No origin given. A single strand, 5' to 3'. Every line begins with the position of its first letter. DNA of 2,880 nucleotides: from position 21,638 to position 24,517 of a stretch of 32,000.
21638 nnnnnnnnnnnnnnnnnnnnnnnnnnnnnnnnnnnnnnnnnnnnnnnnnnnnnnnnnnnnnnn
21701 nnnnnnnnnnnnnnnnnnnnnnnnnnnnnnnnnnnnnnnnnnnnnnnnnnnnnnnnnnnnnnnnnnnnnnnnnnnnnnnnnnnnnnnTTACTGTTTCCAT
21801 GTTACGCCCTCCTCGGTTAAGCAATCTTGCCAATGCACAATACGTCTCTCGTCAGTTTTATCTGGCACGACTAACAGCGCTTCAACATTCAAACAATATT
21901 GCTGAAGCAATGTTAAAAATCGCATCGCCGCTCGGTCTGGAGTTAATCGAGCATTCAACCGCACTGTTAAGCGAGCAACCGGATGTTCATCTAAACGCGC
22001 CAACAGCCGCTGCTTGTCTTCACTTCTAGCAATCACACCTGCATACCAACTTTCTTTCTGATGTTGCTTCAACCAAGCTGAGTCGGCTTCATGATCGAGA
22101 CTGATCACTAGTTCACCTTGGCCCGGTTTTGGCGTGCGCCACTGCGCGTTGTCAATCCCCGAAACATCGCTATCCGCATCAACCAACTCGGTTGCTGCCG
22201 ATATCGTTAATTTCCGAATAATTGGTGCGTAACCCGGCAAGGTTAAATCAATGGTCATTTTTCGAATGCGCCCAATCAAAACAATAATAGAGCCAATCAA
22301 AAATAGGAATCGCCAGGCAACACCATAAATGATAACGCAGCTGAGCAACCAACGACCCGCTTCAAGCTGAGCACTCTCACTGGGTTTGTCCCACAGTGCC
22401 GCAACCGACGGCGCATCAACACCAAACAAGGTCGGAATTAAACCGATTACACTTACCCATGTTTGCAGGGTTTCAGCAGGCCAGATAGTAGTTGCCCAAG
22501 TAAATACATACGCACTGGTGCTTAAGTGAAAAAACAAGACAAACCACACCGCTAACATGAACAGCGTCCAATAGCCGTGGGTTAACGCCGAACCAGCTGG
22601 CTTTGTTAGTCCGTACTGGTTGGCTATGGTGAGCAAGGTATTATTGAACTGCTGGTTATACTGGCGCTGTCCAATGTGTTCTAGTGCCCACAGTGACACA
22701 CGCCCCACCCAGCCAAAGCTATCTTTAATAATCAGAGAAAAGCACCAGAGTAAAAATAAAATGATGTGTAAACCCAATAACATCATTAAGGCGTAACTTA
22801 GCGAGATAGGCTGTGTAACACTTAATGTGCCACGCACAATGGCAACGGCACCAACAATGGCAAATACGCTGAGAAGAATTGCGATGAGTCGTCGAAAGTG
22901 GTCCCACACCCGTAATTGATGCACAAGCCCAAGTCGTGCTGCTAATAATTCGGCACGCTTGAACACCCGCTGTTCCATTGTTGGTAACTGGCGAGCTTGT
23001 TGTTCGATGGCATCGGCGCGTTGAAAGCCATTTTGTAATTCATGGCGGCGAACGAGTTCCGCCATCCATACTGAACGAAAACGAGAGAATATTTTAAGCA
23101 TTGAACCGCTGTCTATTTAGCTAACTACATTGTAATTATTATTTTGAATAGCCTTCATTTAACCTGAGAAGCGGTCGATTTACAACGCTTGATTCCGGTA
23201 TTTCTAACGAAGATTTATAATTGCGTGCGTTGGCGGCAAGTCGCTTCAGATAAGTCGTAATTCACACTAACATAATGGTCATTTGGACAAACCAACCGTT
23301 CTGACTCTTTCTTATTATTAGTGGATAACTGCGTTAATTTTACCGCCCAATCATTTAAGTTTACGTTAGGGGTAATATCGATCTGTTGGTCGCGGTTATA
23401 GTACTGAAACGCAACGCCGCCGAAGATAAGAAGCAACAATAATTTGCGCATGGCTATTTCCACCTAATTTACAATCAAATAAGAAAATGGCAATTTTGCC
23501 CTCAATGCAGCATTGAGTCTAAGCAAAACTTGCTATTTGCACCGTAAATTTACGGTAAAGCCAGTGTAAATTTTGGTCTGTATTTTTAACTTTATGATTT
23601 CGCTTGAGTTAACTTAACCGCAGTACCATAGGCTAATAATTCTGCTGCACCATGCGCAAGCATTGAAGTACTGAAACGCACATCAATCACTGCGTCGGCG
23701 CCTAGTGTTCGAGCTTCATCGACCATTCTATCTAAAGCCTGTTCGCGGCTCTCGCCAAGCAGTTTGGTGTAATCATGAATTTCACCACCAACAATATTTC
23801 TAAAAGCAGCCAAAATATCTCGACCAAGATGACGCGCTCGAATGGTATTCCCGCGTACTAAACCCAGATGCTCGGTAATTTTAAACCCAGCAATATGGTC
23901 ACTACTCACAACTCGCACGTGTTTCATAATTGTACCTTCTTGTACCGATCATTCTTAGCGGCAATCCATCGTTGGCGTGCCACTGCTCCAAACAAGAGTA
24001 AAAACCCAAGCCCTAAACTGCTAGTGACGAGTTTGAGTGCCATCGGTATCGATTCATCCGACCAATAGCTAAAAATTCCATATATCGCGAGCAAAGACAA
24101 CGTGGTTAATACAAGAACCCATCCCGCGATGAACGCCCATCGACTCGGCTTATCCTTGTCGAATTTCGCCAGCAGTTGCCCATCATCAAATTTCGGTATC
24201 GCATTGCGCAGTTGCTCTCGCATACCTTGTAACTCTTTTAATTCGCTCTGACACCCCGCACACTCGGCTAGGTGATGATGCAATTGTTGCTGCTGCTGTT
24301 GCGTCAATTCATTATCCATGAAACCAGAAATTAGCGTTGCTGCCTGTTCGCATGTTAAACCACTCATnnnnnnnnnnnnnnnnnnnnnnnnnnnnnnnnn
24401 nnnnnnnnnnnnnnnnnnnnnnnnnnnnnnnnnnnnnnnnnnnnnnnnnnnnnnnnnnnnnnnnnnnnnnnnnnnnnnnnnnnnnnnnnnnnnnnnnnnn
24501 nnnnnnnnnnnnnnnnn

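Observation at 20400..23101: Translationally coupled polytopic membrane protein + membrane-anchored GTPase pair with no assigned function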

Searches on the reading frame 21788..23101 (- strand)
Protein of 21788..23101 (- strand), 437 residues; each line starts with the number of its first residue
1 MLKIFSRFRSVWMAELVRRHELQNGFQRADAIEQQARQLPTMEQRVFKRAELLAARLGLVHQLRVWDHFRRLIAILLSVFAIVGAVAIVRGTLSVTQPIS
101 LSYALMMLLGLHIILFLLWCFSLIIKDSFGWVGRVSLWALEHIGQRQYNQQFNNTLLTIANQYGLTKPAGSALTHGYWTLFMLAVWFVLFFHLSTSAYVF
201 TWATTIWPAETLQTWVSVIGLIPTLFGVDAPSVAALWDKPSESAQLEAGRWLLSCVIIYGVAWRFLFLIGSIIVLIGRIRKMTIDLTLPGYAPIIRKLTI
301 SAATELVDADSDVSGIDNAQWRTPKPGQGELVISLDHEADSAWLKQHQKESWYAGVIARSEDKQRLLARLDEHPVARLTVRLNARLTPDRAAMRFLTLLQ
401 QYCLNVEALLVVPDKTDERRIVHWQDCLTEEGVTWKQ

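Call 3: search_protein_families(library=pfam, proteins=[window:21788-23101:-], max_evalue=0.01)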
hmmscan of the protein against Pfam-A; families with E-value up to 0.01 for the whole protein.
window:21788-23101:- (437 aa): 1 family
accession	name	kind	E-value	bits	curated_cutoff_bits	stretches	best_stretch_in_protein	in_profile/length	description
PF11067.13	DUF2868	-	6.6e-34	118.3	26.8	1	151-430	9-312/315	Protein of unknown function (DUF2868)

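Call 4: search_protein_families(library=ncbifam, proteins=[window:21788-23101:-], max_evalue=0.01)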
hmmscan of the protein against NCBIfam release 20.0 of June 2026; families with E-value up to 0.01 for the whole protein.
window:21788-23101:- (437 aa): 0 families

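Call 6: search_protein_families(library=padloc, proteins=[window:21788-23101:-], max_evalue=0.1)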
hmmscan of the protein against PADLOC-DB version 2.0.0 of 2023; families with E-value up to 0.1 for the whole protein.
window:21788-23101:- (437 aa): 0 families

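Call 13: find_homologous_proteins(query=window:21788-23101:-, max_evalue=0.00001)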
Query window:21788-23101:- (437 aa): 17 proteins with E <= 0.00001 among 8000 candidates.
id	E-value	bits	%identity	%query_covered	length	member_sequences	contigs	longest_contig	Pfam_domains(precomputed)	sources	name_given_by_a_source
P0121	9.1e-273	923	92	100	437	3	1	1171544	PF11067.14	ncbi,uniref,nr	ncbi:DUF2868 domain-containing protein [Pseudidiomarina marina]|uniref:DUF2868 domain-containing pro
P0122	1.3e-272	922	92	100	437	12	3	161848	PF11067.14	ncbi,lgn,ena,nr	ncbi:MAG: hypothetical protein COA51_00250 [Idiomarina sp.]|nr:MAG: hypothetical protein COA51_00250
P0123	9.5e-263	890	89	100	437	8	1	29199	PF11067.14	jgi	-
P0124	4.7e-244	828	82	100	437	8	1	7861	PF11067.14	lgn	-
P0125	9.3e-233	791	78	100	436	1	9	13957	PF11067.14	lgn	-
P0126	1.9e-232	790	79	100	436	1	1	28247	PF11067.14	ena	-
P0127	9.5e-230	781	76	100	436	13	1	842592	PF11067.14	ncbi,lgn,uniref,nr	ncbi:Protein of unknown function (DUF2868) [Pseudidiomarina woesei]|uniref:DUF2868 domain-containing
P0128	7.9e-228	775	78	100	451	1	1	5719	PF11067.14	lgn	-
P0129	1.7e-227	773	77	100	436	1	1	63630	PF11067.14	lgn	-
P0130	3.4e-161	555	100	57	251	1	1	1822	PF11067.14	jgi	-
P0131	1.6e-147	510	52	98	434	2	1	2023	PF11067.14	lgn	-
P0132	3.8e-123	430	49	100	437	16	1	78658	PF11067.14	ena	-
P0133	2.2e-116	407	48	100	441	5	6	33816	PF11067.14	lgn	-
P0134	7.8e-116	406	47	100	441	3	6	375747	PF11067.14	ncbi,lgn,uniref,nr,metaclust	ncbi:Protein of unknown function [Pseudidiomarina indica]|uniref:DUF2868 domain-containing protein n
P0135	2.9e-16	77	26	55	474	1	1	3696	PF11067.14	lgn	-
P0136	7.6e-16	76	25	90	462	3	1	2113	PF11067.14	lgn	-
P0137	4.5e-15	74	24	90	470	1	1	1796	PF11067.14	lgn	-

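Call 15: find_homologous_proteins(query=A1, max_evalue=0.001)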
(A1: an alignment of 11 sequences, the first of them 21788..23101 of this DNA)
Query A1 (11 sequences) (437 aa, profile of the alignment): 24 proteins with E <= 0.001 among 8000 candidates.
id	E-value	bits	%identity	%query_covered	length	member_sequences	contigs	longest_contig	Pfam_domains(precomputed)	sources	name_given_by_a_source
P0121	6.1e-216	735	92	100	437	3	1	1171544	PF11067.14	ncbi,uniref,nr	ncbi:DUF2868 domain-containing protein [Pseudidiomarina marina]|uniref:DUF2868 domain-containing pro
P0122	6.5e-215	732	92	100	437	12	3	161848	PF11067.14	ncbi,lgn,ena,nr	ncbi:MAG: hypothetical protein COA51_00250 [Idiomarina sp.]|nr:MAG: hypothetical protein COA51_00250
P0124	2.1e-213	727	82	100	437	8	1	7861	PF11067.14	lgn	-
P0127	5.3e-212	722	76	100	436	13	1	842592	PF11067.14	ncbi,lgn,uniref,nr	ncbi:Protein of unknown function (DUF2868) [Pseudidiomarina woesei]|uniref:DUF2868 domain-containing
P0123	3.0e-210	717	89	100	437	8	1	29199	PF11067.14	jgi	-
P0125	3.2e-207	707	78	100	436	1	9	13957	PF11067.14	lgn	-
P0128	4.7e-205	700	78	100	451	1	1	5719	PF11067.14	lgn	-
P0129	7.5e-205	699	77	100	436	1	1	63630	PF11067.14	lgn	-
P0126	5.7e-204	696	79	100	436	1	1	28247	PF11067.14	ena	-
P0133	3.9e-200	683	48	100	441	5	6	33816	PF11067.14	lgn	-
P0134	5.5e-199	680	47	100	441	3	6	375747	PF11067.14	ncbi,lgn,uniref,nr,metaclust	ncbi:Protein of unknown function [Pseudidiomarina indica]|uniref:DUF2868 domain-containing protein n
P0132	6.7e-199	679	49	100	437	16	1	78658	PF11067.14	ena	-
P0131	3.1e-193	661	52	98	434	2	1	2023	PF11067.14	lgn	-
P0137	6.2e-163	561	24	90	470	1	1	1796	PF11067.14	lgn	-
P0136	1.5e-161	556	25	90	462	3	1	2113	PF11067.14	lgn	-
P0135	6.3e-157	541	26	55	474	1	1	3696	PF11067.14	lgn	-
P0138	4.4e-154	532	24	91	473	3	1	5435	PF11067.14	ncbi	-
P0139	1.3e-151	523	24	89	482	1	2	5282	PF11067.14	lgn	-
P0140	2.5e-151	522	27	51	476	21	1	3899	PF11067.14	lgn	-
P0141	9.2e-148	511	24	89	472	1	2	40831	PF11067.14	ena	-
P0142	3.9e-144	499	25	91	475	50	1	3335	PF11067.14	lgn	-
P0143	5.7e-138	478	27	88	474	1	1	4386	PF11067.14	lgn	-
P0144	1.7e-130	454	25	97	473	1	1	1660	PF11067.14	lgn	-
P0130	2.1e-114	401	100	57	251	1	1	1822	PF11067.14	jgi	-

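Call 22: search_protein_representatives(alignment_id=A1)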
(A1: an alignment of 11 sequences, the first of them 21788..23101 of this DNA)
Query: 11 sequences, 437 profile positions. Proteins with E-value up to 0.001 (for the whole library): 1060; up to 1e-10: 787; up to 1e-30: 472. The best 150 are listed.
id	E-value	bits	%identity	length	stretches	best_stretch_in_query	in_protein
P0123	9.7e-211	716.6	-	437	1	1-437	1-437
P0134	1.7e-199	679.5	-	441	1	1-436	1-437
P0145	8.9e-108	377.3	-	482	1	7-436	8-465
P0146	2.0e-94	333.2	-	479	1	10-433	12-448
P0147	2.4e-94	333.0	-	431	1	16-434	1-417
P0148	5.2e-94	331.9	-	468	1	5-433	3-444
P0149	6.8e-94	331.5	-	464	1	11-432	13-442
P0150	1.4e-93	330.5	-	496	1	7-433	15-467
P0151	4.2e-91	322.3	-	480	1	8-431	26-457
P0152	8.6e-91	321.3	-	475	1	7-434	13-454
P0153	1.7e-87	310.4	-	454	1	7-432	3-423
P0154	1.8e-86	307.1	-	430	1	4-433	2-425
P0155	7.7e-86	305.0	-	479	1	11-433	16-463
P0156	1.7e-85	303.9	-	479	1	13-433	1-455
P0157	1.8e-85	303.7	-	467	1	5-433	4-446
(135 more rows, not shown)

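Call 30: search_solved_structures(query=A5, max_evalue=1)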
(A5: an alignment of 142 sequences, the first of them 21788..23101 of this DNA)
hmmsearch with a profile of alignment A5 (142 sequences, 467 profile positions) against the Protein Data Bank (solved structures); distinct sequences matched with E-value up to 1: 4.
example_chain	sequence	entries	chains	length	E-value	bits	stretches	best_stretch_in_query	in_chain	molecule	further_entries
5xbt_A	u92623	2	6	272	0.027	16.4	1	17-72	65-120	Probable transcriptional regulator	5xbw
5xql_A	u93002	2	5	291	0.03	16.3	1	17-72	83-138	Multidrug-efflux transporter 1 regulator | C-di-GMP-binding multidrug transporter transcriptional regulator BrlR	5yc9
2wvm_A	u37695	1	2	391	0.21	13.5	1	366-429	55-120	MANNOSYL-3-PHOSPHOGLYCERATE SYNTHASE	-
2wvk_A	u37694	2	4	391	0.21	13.5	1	366-429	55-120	MANNOSYL-3-PHOSPHOGLYCERATE SYNTHASE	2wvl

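Call 38: predict_structure(alignment_id=A5)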
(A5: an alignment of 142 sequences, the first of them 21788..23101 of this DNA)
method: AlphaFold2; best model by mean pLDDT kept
length: 437 residues; sequences in the alignment: 142
mean_pLDDT: 91.7   pTM: 0.74
mean pLDDT of the five models: 91.7, 91.3, 91.3, 90.8, 90.8
residues with pLDDT >= 90: 363; 70-90: 48; 50-70: 13; < 50: 13
segments of 3 or more residues with pLDDT < 50: 302-314
pLDDT, mean of each block of 10 residues (from residue 1): 87 96 91 95 97 95 91 96 98 93 97 96 80 76 75 91 94 97 98 97 92 96 97 93 97 98 98 97 96 92 47 52 91 97 96 95 95 97 95 95 97 94 96 92
secondary structure, 60 per line:
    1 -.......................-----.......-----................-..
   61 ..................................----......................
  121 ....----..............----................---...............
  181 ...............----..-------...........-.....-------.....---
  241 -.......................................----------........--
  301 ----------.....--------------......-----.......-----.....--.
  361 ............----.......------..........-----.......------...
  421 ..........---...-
elements in order: H2-24 H30-36 H42-57 H59-94 H101-124 H129-142 H147-162 H166-195 H209-219 H221-225 H233-237 H242-280 H291-298 H311-315 E330-335 H341-347 E353-357 H360-372 E377-383 H390-399 E405-411 H418-430 E434-436

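Call 41: fold_search(model_id=the predicted structure, library=pdb)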
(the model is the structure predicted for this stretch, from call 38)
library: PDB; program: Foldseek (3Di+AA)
matches with E <= 10: 618; with E <= 0.001: 0
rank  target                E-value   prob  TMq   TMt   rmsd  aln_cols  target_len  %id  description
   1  1xb2_A                5.3e-02  1.00  0.18  0.21   5.0       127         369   14  Crystal Structure of Bos taurus mitochondrial Elongation Factor Tu/Ts Complex (released 2004-11-23)
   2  9jo3_B                7.8e-02  0.18  0.14  0.08  24.9       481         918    9  Cryo-EM structure of human BKca channel-compound 10b complex (released 2025-02-26)
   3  9jo3_A                1.2e-01  0.16  0.16  0.09  26.7       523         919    9  Cryo-EM structure of human BKca channel-compound 10b complex (released 2025-02-26)
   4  6v3g_A                1.4e-01  0.14  0.14  0.08  20.0       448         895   11  Cryo-EM structure of Ca2+-free hsSlo1 channel (released 2019-12-25)
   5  7mxo_B                2.0e-01  0.18  0.14  0.09  27.8       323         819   10  CryoEM structure of human NKCC1 (released 2022-09-28)
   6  9jo4_A                2.0e-01  0.13  0.15  0.08  24.2       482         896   10  Cryo-EM structure of human BKca channel-compound 51b complex (released 2025-02-26)
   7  8ghg_A                2.3e-01  0.14  0.15  0.09  20.8       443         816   11  Cryo-EM structure of hSlo1 in digitonin, Ca2+-free and EDTA-free (released 2023-05-10)
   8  8v64_A                2.8e-01  0.12  0.16  0.09  26.1       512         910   10  RCK1-RCK2 double mutant of human Slo1 in presence of EDTA - resting VSD (released 2024-12-11)
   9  1r8j_B                3.2e-01  0.72  0.14  0.21   8.1       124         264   14  Crystal Structure of Circadian Clock Protein KaiA from Synechococcus elongatus (released 2004-06-01)
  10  5o8y_H                3.3e-01  0.69  0.15  0.26   8.1       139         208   10  Conformational dynamism for DNA interaction in Salmonella typhimurium RcsB response regulator. (released 2017-11-15)
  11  6eo3_A                3.5e-01  0.87  0.16  0.30   5.4       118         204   11  Conformational dynamism for DNA interaction in Salmonella typhimurium RcsB response regulator. S207C P212121 (released 2017-11-15)
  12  6zii_A                3.5e-01  0.75  0.15  0.36   8.1       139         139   12  Structure of the isolated REC domain of RcsB from Salmonella enterica serovar Typhimurium in the presence of phosphomi (released 2021-02-17)
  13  5f2h_B                3.7e-01  0.25  0.18  0.24  25.6       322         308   10  2.75 Angstrom resolution crystal structure of uncharacterized protein from Bacillus cereus ATCC 10987 (released 2015-12-16)
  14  6s3k_A                3.7e-01  0.15  0.13  0.11  18.9       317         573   11  KimA from Bacillus subtilis in inward-facing, occluded state (released 2020-02-12)
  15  4c6t_B                3.9e-01  0.77  0.17  0.35   7.8       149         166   13  Crystal structure of the RPS4 and RRS1 TIR domain heterodimer (released 2014-05-28)
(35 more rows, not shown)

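Call 62: search_protein_families(library=pfam, alignment_id=A4, max_evalue=1)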
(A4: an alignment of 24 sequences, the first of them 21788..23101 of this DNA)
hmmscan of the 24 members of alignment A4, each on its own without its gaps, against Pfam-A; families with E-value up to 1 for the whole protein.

A. member 1, window:21788-23101:- (437 aa): 4 families
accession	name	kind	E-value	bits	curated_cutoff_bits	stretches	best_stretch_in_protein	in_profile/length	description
PF11067.13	DUF2868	-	6.6e-34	118.3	26.8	1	151-430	9-312/315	Protein of unknown function (DUF2868)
PF04771.18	CAV_VP3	-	0.049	14.6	72.7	1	271-316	12-52/102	Chicken anaemia virus VP-3 protein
PF11364.13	DUF3165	-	0.41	11.5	25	0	71-117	4-50/81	Protein of unknown function (DUF3165)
PF16080.10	Phage_holin_2_3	-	0.97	9.9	28.8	0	194-224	5-35/56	Bacteriophage holin family HP1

B. families by the number of members that match (of 24 scanned): 12 families
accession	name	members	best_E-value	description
PF11067.13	DUF2868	24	5.2e-54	Protein of unknown function (DUF2868)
PF13478.12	XdhC_C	4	0.0018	XdhC Rossmann domain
PF20212.3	DUF6572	4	0.061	Family of unknown function (DUF6572)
PF11364.13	DUF3165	3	0.16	Protein of unknown function (DUF3165)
PF16080.10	Phage_holin_2_3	3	0.18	Bacteriophage holin family HP1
PF00907.27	T-box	2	0.15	T-box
PF04771.18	CAV_VP3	1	0.049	Chicken anaemia virus VP-3 protein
PF05157.20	MshEN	1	0.052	MshEN domain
PF06742.16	DUF1214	1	0.19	Protein of unknown function (DUF1214)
PF10734.14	DUF2523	1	0.21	Protein of unknown function (DUF2523)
PF21844.1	DUF6903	1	0.46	Family of unknown function (DUF6903)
PF24008.1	DUF7322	1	0.74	Domain of unknown function (DUF7322)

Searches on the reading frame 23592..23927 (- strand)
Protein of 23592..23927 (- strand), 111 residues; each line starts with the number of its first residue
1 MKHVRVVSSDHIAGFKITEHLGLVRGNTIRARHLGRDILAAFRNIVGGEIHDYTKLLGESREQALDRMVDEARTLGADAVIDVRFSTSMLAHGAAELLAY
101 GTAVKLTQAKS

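Call 10: search_protein_families(library=pfam, proteins=[window:23592-23927:-], max_evalue=0.001)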
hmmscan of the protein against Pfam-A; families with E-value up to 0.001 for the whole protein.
window:23592-23927:- (111 aa): 1 family
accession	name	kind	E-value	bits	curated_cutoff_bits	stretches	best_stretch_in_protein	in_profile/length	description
PF01906.23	YbjQ_1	-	9e-36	123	23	1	6-106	3-103/103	Putative heavy-metal-binding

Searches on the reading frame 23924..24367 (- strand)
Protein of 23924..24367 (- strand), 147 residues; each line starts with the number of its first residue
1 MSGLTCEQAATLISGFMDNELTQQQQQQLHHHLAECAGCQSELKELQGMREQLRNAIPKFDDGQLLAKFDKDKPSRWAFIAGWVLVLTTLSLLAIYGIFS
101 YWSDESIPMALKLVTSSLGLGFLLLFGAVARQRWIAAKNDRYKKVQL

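Call 10: search_protein_families(library=pfam, proteins=[window:23924-24367:-], max_evalue=0.001)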
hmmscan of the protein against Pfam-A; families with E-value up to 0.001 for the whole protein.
window:23924-24367:- (147 aa): 1 family
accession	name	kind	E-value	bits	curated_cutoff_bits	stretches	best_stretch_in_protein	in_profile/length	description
PF13490.11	zf-HC2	-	7.7e-09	35.9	22.2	1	6-40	1-35/35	Putative zinc-finger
